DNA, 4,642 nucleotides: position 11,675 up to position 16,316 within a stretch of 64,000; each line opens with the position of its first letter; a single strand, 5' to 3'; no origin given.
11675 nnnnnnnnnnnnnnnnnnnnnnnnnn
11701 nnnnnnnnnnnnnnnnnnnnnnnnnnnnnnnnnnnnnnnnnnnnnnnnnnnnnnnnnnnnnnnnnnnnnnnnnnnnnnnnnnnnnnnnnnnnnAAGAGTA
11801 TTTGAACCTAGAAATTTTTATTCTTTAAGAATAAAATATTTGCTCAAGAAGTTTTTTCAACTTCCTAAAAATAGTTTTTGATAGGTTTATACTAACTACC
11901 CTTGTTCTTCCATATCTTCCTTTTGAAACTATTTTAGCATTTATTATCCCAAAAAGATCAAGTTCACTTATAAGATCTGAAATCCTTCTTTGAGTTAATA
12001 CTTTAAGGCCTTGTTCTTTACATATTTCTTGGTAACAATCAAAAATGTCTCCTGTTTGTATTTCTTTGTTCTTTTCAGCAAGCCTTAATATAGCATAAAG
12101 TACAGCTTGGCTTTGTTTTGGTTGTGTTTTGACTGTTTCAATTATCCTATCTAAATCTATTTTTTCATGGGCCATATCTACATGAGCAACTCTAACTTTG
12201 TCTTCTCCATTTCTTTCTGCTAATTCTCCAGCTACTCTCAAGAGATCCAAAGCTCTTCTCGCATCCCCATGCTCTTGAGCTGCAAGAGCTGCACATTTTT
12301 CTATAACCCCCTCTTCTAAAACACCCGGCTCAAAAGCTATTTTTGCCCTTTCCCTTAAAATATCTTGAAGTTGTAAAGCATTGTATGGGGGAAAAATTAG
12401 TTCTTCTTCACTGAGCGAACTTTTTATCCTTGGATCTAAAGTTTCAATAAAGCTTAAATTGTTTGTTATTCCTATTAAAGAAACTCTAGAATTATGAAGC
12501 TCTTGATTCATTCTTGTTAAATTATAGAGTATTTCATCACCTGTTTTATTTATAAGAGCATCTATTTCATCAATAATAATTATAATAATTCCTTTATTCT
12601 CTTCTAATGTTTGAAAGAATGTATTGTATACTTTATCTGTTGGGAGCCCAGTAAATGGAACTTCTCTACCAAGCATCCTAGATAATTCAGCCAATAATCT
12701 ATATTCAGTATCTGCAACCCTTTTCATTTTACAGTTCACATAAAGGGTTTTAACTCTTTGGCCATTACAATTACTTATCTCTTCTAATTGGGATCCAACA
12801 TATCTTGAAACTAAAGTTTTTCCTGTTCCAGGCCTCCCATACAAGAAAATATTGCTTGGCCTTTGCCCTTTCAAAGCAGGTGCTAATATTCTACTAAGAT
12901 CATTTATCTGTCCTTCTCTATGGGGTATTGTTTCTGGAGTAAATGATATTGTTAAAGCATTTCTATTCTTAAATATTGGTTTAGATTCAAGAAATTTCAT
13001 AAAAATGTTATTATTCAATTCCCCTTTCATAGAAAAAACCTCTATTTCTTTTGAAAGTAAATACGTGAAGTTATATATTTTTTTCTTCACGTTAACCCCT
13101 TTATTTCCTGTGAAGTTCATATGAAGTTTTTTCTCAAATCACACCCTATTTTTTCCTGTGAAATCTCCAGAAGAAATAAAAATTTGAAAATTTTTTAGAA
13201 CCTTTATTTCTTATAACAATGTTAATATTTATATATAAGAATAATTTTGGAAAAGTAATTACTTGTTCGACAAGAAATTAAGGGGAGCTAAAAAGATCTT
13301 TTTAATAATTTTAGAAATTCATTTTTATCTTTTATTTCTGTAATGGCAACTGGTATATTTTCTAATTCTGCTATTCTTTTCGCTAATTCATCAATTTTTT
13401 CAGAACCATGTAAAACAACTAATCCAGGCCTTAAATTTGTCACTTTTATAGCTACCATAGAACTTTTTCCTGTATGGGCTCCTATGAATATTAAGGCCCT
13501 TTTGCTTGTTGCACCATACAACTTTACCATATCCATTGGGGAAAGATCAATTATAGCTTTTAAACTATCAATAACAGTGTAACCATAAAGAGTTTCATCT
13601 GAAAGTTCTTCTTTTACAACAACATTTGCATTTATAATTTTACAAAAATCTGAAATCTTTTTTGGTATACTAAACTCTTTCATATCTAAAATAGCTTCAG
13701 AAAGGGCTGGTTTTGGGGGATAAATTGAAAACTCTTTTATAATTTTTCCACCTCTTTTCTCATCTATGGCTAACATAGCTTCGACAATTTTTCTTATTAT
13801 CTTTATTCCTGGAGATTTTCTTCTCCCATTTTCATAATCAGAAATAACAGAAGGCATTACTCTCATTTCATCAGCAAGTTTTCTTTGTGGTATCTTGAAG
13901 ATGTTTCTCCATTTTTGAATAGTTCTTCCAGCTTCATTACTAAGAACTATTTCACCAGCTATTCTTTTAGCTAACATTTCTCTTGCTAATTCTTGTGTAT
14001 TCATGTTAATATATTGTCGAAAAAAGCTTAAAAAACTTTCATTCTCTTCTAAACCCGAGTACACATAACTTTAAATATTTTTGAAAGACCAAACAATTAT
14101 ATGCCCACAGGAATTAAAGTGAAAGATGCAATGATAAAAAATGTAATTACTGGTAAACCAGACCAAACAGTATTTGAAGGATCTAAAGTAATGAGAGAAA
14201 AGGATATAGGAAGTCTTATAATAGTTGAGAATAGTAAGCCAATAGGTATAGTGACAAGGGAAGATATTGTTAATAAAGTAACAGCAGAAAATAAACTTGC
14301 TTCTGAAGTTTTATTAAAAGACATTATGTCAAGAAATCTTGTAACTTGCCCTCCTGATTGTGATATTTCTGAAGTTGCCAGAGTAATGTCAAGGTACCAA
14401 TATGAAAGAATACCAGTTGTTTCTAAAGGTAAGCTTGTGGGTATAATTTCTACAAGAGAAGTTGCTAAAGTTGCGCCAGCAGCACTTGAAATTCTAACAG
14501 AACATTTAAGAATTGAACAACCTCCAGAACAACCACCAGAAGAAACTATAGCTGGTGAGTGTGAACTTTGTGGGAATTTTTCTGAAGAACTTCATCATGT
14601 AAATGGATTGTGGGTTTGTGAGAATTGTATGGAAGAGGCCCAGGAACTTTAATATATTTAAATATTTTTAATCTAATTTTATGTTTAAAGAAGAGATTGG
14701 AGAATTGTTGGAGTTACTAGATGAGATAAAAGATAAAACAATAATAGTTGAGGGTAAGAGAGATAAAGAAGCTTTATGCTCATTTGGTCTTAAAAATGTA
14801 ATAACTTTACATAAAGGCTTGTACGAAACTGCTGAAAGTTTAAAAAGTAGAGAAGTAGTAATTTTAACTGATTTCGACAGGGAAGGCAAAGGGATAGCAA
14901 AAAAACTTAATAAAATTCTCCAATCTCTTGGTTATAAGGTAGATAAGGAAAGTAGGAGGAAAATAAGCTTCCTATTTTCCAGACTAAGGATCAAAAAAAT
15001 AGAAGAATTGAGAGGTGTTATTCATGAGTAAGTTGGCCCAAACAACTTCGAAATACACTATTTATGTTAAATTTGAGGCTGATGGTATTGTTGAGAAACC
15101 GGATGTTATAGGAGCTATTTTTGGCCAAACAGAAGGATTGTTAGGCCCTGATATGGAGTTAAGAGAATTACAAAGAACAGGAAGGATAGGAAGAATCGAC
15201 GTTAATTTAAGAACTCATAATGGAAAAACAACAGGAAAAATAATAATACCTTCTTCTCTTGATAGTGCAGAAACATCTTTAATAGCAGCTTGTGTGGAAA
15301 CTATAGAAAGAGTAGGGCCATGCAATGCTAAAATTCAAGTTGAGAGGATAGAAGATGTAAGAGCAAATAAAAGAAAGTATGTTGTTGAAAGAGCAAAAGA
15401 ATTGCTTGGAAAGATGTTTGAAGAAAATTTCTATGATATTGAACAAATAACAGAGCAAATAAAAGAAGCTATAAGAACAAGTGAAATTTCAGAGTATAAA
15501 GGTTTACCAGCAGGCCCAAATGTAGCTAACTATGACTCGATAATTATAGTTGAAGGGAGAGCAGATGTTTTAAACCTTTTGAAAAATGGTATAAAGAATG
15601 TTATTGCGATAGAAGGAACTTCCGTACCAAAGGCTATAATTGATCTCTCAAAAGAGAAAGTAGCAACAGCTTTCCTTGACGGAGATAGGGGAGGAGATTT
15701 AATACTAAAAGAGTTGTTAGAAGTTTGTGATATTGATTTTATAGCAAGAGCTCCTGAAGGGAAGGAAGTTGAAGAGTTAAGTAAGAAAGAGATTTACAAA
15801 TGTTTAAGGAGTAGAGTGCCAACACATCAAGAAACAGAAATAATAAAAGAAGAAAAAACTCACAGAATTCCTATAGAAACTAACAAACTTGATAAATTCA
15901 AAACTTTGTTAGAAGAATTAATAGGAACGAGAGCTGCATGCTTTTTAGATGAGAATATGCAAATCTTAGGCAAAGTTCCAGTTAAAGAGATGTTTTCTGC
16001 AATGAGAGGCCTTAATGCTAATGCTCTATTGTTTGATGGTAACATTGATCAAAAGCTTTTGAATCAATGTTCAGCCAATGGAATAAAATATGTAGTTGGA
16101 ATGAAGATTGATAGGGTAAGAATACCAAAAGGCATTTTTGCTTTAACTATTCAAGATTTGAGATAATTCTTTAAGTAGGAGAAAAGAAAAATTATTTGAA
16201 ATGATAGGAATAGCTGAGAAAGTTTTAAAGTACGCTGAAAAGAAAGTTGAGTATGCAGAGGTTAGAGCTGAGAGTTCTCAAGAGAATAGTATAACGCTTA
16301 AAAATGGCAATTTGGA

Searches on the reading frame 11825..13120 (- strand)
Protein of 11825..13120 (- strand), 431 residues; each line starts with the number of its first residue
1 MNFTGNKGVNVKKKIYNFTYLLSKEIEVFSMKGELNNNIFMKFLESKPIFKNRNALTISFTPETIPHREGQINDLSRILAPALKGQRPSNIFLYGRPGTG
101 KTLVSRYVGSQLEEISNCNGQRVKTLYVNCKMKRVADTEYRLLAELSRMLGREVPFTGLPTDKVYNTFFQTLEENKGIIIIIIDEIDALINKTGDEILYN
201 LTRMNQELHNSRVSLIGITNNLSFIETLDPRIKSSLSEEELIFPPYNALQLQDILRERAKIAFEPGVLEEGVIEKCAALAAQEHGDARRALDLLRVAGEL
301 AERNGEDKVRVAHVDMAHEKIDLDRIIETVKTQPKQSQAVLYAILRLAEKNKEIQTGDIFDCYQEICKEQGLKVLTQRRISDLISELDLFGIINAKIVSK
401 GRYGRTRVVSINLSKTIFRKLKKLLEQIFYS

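Call 10: search_protein_families(library=pfam, proteins=[window:11825-13120:-])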
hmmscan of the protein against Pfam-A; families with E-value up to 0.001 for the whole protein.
window:11825-13120:- (431 aa): 10 families
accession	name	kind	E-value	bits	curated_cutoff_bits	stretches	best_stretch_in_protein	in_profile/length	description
PF09079.17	Cdc6_C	-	1.6e-28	99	25.1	1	328-417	1-92/96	CDC6, C terminal winged helix domain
PF22703.2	Cdc6_lid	-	1e-27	96.2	27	1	252-319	1-68/68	Cdc6 AAA+ ATPase-type lid domain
PF13401.12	AAA_22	-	6.5e-13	49.6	27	1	88-219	5-124/130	AAA domain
PF00004.35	AAA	-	5.2e-12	46.8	21.2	1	91-235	1-121/131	ATPase family associated with various cellular activities (AAA)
PF13191.12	AAA_16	-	4.6e-08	34.2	32.6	1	66-206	3-160/167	AAA ATPase domain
PF05621.17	TniB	-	3.6e-07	30.3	22.4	1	79-234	26-177/189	Bacterial TniB protein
PF22606.2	Cdc6-ORC-like_ATPase_lid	-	4.1e-06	27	27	1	246-302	1-57/60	Cdc6/ORC-like, ATPase lid domain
PF01637.24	ATPase_2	-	1.2e-05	25.7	33.2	1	68-206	4-140/225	ATPase domain predominantly from Archaea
PF07693.20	KAP_NTPase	-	0.00011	22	20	0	118-199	91-173/293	KAP family P-loop domain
PF24883.2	NPHP3_N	-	0.00015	22.5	24.8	0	88-152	22-81/164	Nephrocystin 3, N-terminal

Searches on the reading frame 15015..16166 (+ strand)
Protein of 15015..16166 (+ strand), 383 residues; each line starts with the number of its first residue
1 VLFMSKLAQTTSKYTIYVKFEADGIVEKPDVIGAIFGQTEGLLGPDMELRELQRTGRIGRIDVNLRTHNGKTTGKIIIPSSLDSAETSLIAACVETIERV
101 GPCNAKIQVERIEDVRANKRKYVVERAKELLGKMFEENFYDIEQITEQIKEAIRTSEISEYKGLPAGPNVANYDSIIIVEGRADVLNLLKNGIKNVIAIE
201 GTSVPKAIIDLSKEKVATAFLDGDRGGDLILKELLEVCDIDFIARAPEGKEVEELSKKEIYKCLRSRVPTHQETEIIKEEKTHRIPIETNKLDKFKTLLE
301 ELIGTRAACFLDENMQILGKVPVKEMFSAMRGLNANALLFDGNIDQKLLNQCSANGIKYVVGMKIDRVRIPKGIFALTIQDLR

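Call 11: search_protein_families(library=pfam, proteins=[window:15015-16166:+])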
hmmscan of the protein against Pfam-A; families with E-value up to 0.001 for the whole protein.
window:15015-16166:+ (383 aa): 3 families
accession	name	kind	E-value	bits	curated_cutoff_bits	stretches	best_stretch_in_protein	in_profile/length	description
PF13662.12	Toprim_4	-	1.5e-08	35.2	25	1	175-236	2-72/85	Toprim domain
PF01751.28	Toprim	-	3.4e-07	30.8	23.1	1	176-252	2-93/96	Toprim domain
PF13155.12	Toprim_2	-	4.4e-07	30.6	22.1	1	177-254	1-86/88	Toprim-like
